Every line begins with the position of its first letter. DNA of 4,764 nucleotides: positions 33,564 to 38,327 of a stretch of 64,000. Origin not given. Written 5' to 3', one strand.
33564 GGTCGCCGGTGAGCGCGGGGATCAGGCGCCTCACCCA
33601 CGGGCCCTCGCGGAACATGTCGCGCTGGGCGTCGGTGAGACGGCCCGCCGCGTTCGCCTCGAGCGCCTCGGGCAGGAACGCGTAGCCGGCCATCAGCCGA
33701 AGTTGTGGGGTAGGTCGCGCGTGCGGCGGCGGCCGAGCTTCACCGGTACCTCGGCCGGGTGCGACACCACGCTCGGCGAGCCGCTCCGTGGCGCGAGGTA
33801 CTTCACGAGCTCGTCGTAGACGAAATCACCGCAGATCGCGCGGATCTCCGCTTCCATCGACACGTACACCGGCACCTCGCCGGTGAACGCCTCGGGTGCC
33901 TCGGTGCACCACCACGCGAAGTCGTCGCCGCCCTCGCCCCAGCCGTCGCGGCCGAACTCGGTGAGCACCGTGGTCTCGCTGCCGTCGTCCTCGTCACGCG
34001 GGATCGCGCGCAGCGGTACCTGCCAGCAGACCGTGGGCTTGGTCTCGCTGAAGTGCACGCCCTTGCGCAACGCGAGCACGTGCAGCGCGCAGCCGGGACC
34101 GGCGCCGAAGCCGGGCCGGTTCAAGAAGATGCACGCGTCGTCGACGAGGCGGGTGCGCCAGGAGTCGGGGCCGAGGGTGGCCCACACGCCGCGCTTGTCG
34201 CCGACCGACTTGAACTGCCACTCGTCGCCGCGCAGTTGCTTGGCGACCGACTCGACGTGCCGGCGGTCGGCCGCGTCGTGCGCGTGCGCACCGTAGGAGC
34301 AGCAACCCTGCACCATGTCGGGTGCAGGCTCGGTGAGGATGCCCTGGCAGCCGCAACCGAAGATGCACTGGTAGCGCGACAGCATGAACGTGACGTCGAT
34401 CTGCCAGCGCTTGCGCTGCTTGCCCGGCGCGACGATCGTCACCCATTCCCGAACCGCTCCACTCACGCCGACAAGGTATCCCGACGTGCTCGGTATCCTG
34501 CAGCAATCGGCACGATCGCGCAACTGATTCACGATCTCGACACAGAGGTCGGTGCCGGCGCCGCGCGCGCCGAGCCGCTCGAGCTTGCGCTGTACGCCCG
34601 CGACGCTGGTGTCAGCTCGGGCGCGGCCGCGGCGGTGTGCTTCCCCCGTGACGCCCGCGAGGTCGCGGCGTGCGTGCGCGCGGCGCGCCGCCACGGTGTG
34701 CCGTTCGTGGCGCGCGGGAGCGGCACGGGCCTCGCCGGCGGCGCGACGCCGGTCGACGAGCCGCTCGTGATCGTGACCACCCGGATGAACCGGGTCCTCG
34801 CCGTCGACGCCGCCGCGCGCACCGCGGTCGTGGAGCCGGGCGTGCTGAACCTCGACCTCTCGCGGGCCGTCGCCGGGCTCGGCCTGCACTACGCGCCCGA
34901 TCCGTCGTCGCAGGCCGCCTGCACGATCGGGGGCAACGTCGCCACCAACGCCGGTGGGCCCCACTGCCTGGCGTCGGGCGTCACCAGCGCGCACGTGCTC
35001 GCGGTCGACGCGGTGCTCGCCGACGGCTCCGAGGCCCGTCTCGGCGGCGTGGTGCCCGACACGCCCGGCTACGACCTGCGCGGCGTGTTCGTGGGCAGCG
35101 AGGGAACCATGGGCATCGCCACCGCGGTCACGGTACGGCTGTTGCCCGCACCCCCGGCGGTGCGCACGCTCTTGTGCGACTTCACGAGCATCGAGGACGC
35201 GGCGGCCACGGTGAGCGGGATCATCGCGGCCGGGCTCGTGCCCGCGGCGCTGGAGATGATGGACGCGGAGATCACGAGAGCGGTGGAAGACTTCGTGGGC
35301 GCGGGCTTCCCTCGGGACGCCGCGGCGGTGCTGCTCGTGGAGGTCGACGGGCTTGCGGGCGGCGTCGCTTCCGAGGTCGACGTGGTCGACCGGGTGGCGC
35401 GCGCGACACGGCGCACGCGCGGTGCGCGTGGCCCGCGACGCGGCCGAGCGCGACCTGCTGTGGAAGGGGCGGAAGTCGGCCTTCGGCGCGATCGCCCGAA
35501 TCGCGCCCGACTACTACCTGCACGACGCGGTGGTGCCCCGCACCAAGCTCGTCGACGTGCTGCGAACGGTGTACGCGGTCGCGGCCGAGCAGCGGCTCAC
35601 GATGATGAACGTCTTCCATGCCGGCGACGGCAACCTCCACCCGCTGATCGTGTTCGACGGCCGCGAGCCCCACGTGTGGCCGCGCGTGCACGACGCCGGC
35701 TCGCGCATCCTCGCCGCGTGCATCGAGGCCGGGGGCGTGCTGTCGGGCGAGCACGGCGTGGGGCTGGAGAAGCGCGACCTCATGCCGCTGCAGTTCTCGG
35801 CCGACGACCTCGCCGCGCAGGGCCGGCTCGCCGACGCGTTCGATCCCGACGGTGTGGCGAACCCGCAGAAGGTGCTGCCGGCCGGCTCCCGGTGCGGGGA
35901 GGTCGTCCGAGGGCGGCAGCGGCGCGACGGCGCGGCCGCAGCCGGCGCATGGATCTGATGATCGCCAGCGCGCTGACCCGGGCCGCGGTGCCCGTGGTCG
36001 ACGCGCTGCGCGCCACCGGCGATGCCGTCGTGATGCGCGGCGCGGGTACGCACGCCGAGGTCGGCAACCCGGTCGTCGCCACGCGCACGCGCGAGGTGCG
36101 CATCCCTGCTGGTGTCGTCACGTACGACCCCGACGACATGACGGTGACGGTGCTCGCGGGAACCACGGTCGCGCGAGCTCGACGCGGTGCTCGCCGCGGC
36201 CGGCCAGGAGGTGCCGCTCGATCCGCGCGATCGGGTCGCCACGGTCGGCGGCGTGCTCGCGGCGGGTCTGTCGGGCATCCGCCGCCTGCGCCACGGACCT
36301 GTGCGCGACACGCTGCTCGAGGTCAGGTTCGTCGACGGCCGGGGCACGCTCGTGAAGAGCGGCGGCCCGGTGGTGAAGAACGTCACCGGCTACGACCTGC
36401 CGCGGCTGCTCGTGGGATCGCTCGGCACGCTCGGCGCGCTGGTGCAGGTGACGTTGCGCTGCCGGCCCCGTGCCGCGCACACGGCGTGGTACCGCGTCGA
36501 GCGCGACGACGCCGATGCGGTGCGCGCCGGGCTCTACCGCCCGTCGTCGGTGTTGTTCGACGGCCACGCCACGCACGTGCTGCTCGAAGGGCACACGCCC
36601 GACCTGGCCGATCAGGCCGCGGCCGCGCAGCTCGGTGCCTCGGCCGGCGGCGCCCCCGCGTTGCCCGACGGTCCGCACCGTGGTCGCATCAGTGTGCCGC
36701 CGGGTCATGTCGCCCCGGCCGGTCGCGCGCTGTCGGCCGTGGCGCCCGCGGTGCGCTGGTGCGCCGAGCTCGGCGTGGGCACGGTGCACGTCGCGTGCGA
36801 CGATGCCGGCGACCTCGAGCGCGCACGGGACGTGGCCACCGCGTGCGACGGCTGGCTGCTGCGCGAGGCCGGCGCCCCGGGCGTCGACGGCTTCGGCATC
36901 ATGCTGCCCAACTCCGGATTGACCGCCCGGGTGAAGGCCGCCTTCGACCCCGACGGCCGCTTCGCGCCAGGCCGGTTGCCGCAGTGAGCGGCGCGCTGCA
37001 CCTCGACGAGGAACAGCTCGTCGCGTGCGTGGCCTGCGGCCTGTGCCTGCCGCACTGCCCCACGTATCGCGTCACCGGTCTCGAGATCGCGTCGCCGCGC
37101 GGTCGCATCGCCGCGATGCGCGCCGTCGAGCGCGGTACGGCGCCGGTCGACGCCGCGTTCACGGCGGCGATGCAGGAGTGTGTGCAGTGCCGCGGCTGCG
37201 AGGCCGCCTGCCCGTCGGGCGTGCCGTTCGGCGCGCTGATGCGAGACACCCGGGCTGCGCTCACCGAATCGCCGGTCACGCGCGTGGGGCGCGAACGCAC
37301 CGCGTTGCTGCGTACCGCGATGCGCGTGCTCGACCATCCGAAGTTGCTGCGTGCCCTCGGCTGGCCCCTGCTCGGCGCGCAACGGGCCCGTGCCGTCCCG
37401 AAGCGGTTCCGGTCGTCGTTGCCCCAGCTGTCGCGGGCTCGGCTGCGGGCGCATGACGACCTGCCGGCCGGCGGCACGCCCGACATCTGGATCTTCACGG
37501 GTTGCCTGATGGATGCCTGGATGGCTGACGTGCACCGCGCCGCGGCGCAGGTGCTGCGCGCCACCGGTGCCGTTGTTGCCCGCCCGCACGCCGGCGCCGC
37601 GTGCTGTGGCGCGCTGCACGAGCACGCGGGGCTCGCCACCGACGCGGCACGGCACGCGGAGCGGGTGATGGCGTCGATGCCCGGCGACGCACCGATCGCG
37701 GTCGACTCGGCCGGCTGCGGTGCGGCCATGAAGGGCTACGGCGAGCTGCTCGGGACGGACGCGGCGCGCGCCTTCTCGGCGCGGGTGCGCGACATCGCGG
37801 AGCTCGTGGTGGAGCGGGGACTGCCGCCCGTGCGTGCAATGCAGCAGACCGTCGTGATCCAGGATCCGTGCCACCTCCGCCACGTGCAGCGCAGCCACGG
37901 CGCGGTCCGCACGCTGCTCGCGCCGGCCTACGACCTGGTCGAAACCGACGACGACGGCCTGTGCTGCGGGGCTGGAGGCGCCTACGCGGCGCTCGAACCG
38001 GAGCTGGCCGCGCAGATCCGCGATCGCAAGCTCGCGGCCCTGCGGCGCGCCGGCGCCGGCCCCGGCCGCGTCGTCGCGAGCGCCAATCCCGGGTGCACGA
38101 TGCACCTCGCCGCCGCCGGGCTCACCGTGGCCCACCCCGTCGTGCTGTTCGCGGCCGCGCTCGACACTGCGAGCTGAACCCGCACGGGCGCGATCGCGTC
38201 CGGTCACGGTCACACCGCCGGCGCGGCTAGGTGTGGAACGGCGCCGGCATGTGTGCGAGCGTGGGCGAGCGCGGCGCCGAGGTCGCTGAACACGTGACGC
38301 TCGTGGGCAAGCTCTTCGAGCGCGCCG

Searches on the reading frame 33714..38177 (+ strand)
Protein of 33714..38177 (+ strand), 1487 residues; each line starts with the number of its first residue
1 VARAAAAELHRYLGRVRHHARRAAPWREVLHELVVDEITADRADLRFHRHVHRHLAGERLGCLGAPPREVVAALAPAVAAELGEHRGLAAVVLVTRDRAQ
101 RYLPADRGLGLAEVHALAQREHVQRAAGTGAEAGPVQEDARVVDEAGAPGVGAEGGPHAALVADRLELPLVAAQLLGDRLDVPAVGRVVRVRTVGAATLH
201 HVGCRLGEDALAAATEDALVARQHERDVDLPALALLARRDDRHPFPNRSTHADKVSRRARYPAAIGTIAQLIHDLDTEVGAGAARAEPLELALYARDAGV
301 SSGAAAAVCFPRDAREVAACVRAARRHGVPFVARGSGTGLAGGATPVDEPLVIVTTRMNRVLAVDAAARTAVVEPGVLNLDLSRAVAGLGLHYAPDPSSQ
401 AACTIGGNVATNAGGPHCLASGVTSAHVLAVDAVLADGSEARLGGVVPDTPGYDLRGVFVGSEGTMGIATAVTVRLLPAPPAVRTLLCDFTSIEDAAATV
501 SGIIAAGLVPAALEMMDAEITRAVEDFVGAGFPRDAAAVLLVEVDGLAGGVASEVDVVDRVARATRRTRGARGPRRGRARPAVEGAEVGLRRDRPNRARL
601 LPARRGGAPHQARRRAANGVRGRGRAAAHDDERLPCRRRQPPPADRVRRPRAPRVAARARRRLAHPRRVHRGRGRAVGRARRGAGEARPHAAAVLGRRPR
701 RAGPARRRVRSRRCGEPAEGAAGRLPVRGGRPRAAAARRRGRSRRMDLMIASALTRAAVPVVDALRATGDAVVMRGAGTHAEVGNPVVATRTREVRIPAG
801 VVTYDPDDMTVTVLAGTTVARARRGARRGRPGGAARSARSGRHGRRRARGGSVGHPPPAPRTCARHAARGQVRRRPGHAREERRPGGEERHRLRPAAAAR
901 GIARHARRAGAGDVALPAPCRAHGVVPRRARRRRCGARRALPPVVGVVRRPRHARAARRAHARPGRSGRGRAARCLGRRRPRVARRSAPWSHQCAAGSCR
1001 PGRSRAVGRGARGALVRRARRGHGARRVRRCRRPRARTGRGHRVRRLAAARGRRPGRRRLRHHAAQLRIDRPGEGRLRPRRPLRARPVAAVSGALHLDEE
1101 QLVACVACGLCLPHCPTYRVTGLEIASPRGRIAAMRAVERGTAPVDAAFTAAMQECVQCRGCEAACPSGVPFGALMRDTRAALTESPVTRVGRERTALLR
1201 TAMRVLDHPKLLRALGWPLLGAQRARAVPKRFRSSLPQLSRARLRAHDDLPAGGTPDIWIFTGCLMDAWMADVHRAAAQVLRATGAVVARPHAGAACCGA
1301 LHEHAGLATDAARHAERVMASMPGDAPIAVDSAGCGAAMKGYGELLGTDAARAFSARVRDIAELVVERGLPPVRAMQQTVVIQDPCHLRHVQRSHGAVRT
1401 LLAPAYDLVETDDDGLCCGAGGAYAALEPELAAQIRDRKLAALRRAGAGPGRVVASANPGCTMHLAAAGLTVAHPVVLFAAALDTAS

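Call 28: search_protein_families(library=pfam, proteins=[window:33714-38177:+], max_evalue=0.001)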
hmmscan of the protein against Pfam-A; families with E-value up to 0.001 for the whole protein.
window:33714-38177:+ (1487 aa): 9 families
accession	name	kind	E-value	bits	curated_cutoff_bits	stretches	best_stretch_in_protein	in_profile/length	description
PF01565.28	FAD_binding_4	-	7.6e-39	133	26.4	1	306-443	2-138/139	FAD binding domain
PF02754.22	CCG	-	4.1e-18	65.7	20.6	2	1380-1465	1-84/85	Cysteine-rich domain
PF02913.24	FAD-oxidase_C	-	4.4e-13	50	21.2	1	480-556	2-81/248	FAD linked oxidases, C-terminal domain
PF13183.11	Fer4_8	-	7.2e-12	46.1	27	1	1103-1170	3-68/68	4Fe-4S dicluster domain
PF13534.11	Fer4_17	-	5.4e-10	40.1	22.2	1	1104-1170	1-60/61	4Fe-4S dicluster domain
PF12838.12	Fer4_7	-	1.8e-06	28.7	27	1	1105-1170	2-52/52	4Fe-4S dicluster domain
PF13237.11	Fer4_10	-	6.2e-05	23.3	25.5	1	1103-1167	7-53/53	4Fe-4S dicluster domain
PF13187.11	Fer4_9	-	0.00021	21.7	27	0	1104-1169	1-50/52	4Fe-4S dicluster domain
PF13484.11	Fer4_16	-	0.00022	22.4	30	1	1105-1168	2-65/66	4Fe-4S double cluster binding domain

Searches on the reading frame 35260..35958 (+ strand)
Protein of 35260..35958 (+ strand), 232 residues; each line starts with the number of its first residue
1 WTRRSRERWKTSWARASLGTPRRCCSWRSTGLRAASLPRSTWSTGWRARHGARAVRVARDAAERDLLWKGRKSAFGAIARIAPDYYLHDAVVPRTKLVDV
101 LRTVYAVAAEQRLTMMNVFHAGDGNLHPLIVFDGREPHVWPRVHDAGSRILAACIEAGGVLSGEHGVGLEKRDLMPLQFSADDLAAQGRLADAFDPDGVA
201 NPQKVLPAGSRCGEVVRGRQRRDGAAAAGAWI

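Call 28: search_protein_families(library=pfam, proteins=[window:35260-35958:+], max_evalue=0.001)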
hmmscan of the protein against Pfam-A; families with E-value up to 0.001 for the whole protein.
window:35260-35958:+ (232 aa): 1 family
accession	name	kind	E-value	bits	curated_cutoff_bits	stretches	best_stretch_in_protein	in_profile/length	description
PF02913.24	FAD-oxidase_C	-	1.1e-42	146.9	21.2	1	49-205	89-248/248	FAD linked oxidases, C-terminal domain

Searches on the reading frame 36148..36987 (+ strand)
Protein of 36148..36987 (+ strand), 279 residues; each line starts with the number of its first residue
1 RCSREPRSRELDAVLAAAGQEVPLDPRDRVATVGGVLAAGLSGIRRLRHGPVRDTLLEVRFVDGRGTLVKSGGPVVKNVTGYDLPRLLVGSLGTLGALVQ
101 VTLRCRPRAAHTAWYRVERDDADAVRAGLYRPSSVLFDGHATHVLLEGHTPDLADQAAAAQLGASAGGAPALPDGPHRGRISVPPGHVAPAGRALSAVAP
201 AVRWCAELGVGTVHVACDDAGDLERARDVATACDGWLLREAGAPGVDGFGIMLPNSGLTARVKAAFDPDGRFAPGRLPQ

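Call 28: search_protein_families(library=pfam, proteins=[window:36148-36987:+], max_evalue=0.001)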
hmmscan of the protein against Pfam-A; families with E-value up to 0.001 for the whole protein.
window:36148-36987:+ (279 aa): 1 family
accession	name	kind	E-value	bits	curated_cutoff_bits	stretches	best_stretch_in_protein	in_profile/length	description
PF01565.28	FAD_binding_4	-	3.9e-10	40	26.4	1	9-70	75-137/139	FAD binding domain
